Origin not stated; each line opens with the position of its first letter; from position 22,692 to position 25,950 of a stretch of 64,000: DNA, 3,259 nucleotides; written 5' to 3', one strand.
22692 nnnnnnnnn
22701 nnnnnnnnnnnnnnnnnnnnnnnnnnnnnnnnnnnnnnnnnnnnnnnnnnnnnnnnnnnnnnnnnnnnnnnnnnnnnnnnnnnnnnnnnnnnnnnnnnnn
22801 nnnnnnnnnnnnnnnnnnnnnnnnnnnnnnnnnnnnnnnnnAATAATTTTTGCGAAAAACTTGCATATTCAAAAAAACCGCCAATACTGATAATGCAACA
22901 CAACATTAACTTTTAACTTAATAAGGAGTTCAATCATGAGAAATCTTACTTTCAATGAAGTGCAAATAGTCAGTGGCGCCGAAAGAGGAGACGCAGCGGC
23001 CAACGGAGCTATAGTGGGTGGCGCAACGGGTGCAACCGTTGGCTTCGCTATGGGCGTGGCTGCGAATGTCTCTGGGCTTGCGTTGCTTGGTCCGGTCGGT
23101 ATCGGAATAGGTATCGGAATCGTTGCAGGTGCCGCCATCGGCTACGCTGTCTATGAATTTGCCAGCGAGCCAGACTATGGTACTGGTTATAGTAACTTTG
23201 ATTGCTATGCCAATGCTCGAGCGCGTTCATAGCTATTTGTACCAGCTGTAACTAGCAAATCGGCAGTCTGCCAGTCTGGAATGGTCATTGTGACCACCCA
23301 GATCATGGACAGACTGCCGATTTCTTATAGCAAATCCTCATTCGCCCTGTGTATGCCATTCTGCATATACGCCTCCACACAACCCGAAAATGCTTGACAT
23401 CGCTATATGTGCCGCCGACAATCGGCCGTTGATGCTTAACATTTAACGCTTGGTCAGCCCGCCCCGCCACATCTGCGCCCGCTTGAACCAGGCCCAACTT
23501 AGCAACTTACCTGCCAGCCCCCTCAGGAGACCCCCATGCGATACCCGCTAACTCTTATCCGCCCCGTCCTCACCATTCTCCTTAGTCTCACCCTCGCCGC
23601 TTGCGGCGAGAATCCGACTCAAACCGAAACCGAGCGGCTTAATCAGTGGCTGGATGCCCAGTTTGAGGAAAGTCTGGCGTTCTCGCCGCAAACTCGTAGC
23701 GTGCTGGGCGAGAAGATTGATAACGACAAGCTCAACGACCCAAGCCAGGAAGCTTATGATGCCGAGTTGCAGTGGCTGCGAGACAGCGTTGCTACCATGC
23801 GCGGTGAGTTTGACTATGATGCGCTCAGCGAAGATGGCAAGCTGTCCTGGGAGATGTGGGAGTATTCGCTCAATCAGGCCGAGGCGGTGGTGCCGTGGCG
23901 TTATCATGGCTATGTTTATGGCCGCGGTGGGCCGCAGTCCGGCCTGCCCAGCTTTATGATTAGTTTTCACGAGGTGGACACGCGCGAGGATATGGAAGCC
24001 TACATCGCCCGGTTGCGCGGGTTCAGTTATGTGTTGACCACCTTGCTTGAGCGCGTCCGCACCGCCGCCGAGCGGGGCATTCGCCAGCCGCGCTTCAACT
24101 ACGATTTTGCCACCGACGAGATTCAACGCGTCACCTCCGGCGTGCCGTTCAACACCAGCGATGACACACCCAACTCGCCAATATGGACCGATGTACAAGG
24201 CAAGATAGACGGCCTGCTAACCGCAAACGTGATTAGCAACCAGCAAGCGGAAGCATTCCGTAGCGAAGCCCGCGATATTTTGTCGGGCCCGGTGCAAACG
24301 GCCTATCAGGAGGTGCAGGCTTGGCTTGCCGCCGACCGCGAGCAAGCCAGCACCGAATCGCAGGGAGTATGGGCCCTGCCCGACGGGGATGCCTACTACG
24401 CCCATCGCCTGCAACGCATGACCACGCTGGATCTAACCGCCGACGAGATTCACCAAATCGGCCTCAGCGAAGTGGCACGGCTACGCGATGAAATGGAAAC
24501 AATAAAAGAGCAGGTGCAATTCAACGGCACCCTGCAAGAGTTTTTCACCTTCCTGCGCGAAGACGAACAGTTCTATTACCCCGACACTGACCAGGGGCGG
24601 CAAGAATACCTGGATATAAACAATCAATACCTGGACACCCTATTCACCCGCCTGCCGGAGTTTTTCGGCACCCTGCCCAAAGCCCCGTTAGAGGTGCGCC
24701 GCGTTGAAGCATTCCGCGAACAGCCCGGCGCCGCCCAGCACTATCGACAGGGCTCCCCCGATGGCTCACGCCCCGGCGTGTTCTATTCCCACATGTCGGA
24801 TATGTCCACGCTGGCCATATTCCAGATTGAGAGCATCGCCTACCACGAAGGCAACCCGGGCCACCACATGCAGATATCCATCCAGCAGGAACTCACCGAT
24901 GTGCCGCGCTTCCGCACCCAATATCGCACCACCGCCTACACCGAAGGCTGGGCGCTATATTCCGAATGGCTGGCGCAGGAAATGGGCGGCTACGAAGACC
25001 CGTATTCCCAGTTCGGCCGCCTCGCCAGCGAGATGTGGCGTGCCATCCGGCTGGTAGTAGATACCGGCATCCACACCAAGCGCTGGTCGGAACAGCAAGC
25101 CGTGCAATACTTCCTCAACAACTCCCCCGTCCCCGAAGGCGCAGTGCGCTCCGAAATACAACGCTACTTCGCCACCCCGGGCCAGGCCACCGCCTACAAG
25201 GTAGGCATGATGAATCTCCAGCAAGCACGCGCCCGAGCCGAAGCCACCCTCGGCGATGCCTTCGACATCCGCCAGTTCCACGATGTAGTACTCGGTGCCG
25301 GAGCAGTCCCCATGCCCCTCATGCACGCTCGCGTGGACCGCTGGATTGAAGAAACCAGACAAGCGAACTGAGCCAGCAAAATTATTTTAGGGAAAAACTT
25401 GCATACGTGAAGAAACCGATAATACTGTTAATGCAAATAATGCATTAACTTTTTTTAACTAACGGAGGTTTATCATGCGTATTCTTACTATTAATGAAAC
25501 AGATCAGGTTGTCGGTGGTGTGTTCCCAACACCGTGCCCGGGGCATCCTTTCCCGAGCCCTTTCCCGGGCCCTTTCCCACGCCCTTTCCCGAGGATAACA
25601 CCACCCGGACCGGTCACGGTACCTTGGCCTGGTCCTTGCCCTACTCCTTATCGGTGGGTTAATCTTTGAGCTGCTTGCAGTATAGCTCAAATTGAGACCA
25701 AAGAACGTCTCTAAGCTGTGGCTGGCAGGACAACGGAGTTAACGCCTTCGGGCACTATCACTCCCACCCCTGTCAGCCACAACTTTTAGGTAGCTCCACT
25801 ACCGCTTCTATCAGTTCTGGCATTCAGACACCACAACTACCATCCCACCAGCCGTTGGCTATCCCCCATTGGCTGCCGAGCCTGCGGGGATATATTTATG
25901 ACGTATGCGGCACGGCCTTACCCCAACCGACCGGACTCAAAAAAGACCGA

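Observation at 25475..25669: A double-glycine-leader peptide whose core is an alternating-proline peptide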

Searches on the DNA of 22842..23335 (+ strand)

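Call 76: search_dna_similar(query=window:22842-23335:+, collection=plasmids, mode=distant, max_evalue=0.01, max_rows=10)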
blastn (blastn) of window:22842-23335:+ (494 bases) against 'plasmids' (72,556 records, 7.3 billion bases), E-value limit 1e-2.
No match.

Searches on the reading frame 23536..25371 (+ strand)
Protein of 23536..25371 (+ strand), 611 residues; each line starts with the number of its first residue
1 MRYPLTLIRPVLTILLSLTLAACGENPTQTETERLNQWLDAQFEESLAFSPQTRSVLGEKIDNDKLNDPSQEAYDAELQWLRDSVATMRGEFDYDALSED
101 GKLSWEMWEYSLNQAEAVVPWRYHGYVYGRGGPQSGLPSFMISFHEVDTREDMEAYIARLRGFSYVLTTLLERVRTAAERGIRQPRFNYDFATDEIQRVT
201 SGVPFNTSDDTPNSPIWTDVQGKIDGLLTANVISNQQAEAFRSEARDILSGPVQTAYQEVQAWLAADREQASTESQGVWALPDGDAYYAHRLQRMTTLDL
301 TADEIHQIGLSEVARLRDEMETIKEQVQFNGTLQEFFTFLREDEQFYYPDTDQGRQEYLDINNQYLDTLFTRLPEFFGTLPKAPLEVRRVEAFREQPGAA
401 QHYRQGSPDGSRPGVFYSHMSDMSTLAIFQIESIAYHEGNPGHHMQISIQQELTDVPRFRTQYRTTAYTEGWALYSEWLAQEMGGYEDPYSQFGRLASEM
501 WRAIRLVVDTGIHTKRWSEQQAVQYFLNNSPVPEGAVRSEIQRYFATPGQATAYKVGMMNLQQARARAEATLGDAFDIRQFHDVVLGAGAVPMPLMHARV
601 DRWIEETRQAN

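Call 10: search_protein_families(library=pfam, proteins=[window:23536-25371:+], max_evalue=1)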
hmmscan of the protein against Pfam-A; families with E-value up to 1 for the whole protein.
window:23536-25371:+ (611 aa): 4 families
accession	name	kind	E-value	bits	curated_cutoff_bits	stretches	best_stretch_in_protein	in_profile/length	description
PF05960.17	DUF885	-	8.3e-173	577.2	32.4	1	51-600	1-532/532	Bacterial protein of unknown function (DUF885)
PF25655.1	Phi6_P8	-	0.012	16.2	27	1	299-341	78-121/143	Phi6 bacteriophage P8 capsid protein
PF05121.17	GvpK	-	0.039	14.5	25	0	292-329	33-69/85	Gas vesicle protein K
PF09686.15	Plasmid_RAQPRD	-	0.054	14.1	23.1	0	167-203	19-55/76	Plasmid protein of unknown function (Plasmid_RAQPRD)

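Call 11: search_protein_families(library=ncbifam, proteins=[window:23536-25371:+], max_evalue=1)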
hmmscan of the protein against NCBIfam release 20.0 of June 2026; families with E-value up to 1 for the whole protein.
window:23536-25371:+ (611 aa): 2 families
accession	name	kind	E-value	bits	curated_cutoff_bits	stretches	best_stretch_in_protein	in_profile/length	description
NF047847.2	SS_mature_LptM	equivalog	0.044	13.9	27.7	1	1-24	1-21/31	LPS translocon maturation chaperone LptM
TIGR01690.2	ICE_RAQPRD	equivalog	0.093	12.9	50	0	169-203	22-57/80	integrative conjugative element protein, RAQPRD family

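Call 16: find_encoding_contigs(protein=window:23536-25371:+, flank=10000, max_places=10)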
Protein window:23536-25371:+ (611 aa): 1 contig read that carries it; 1 place shown.
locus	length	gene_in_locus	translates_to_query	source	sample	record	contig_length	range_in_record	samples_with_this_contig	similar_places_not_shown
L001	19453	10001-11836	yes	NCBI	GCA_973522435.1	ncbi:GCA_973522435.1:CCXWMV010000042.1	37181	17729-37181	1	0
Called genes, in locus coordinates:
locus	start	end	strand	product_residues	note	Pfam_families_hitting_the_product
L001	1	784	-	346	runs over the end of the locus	PF00490:ALAD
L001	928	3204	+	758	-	PF01262:AlaDh_PNT_C (faint), PF09335:VTT_dom, PF01134:GIDA (weak), PF01266:DAO (faint), PF03486:HI0933_like (faint), PF07992:Pyr_redox_2, PF00070:Pyr_redox, PF02852:Pyr_redox_dim, +2 more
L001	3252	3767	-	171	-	PF02600:DsbB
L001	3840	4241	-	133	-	PF01479:S4, PF28601:HSP15_C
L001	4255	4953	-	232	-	PF00702:Hydrolase, PF12710:HAD (faint), PF13419:HAD_2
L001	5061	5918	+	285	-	PF00459:Inositol_P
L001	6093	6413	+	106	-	-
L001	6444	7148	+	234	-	PF23548:Zn_ribbon_FGT1_2 (faint)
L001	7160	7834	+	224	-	-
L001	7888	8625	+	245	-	PF02591:Zn_ribbon_9 (faint), PF12773:DZR (faint), PF13240:Zn_Ribbon_1 (faint), PF24460:DUF7575 (faint)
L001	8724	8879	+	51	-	-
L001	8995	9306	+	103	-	-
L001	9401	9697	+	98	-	-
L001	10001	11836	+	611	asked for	PF05960:DUF885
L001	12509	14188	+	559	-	PF07719:TPR_2 (faint), PF13414:TPR_11 (faint), PF13176:TPR_7 (faint), PF14559:TPR_19 (faint)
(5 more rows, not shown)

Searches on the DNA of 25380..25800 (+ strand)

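Call 77: search_dna_similar(query=window:25380-25800:+, collection=plasmids, mode=distant, max_evalue=0.01, max_rows=10)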
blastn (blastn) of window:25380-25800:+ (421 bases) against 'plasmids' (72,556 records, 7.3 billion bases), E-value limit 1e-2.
Records with a match: 1; places in all: 1; records where one place covers at least 80% of the query: 0.
Best place of each record, by identity: 80-90% 1.
By first word of the organism name: Acuticoccus 1.
By predicted mobility (MOB-suite, as given by PLSDB): non-mobilizable 1.
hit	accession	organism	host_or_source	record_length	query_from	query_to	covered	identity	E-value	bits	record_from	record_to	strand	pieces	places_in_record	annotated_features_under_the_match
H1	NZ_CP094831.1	Acuticoccus sp. I52.16.1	pure culture,seawater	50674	222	270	12%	84.0%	9e-3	48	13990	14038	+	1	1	none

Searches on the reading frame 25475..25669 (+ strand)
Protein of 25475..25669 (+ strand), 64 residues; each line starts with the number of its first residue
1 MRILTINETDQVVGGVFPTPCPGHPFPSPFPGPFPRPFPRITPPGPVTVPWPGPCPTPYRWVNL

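Call 10: search_protein_families(library=pfam, proteins=[window:25475-25669:+], max_evalue=1)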
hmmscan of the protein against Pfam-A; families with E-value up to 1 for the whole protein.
window:25475-25669:+ (64 aa): 0 families

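Call 11: search_protein_families(library=ncbifam, proteins=[window:25475-25669:+], max_evalue=1)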
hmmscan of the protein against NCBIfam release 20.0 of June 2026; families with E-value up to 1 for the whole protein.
window:25475-25669:+ (64 aa): 1 family
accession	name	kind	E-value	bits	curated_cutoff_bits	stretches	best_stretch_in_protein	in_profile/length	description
NF008082.0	PRK10819.1-3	equivalog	0.42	10.4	265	1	17-57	64-104/242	TonB system transport protein TonB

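Call 14: find_homologous_proteins(query=window:25475-25666:+, max_evalue=10)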
Query seq(64 aa): no candidate shares three 5-residue words with the query. No homologue found.

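Call 15: find_encoding_contigs(protein=window:25475-25666:+, flank=10000, max_places=10)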
Protein seq(64 aa) (64 aa): no gene with exactly this product is on record in the collection.

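Call 17: find_related_loci(query=window:25475-25666:+, collection=genome_contigs, flank=10000)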
Query seq(64 aa) (64 aa) in genome_contigs; peptide patterns used: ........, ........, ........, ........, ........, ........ (x = any residue, [..] = any of these).
600 stretches matched a pattern, but none encodes a relative of the query by tblastn (E <= 1e-3).

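Call 18: find_related_loci(query=window:25475-25666:+, collection=metagenome_contigs, flank=10000)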
Query seq(64 aa) (64 aa) in metagenome_contigs; peptide patterns used: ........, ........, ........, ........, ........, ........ (x = any residue, [..] = any of these).
600 stretches matched a pattern, but none encodes a relative of the query by tblastn (E <= 1e-3).

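Call 34: search_protein_representatives(protein=window:25475-25666:+)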
Query: 64 residues. Proteins with E-value up to 0.001 (for the whole library): 2; up to 1e-10: 0; up to 1e-30: 0. The best 2 are listed.
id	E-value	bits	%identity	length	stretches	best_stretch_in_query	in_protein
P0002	1.4e-06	44.2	43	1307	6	15-41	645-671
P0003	1.2e-04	38.1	40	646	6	15-31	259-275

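Call 60: search_dna_similar(query=window:25475-25666:+, collection=plasmids, mode=protein, max_evalue=10, max_rows=15)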
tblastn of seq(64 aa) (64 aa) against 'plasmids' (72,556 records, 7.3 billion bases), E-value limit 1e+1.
No match.

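Call 69: find_related_loci(query=window:25475-25666:+, collection=viral_contigs, flank=5000)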
Query seq(64 aa) (64 aa) in viral_contigs; peptide patterns used: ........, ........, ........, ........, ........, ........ (x = any residue, [..] = any of these).
34 stretches matched a pattern, but none encodes a relative of the query by tblastn (E <= 1e-3).

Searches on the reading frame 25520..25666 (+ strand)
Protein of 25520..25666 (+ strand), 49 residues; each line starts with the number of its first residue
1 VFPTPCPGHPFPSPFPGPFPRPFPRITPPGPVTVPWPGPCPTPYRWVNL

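Call 53: search_solved_structures(query=window:25520-25666:+, max_evalue=10, show_alignments=5)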
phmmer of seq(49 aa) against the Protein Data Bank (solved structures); distinct sequences matched with E-value up to 10: 1.
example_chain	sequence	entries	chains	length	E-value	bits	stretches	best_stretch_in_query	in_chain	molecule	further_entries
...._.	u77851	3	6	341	0.95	13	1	13-44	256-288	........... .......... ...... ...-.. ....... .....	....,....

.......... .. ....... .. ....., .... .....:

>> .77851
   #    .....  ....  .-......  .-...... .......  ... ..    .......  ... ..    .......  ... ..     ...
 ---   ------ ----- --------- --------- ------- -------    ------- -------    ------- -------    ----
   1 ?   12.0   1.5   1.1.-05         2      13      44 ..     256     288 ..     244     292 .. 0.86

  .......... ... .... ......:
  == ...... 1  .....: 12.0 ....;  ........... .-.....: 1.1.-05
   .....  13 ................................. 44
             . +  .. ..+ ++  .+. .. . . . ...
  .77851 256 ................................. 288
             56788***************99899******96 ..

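Call 56: predict_structure(protein=window:25520-25666:+)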
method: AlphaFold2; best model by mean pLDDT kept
length: 49 residues; sequences in the alignment: 1
mean_pLDDT: 61.6   pTM: 0.13
mean pLDDT of the five models: 61.6, 53.7, 53.6, 52.0, 45.3
residues with pLDDT >= 90: 0; 70-90: 2; 50-70: 46; < 50: 1
segments of 3 or more residues with pLDDT < 50: none
pLDDT, mean of each block of 10 residues (from residue 1): 54 62 67 66 59
secondary structure, 60 per line:
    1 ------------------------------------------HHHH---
elements in order: H43-46
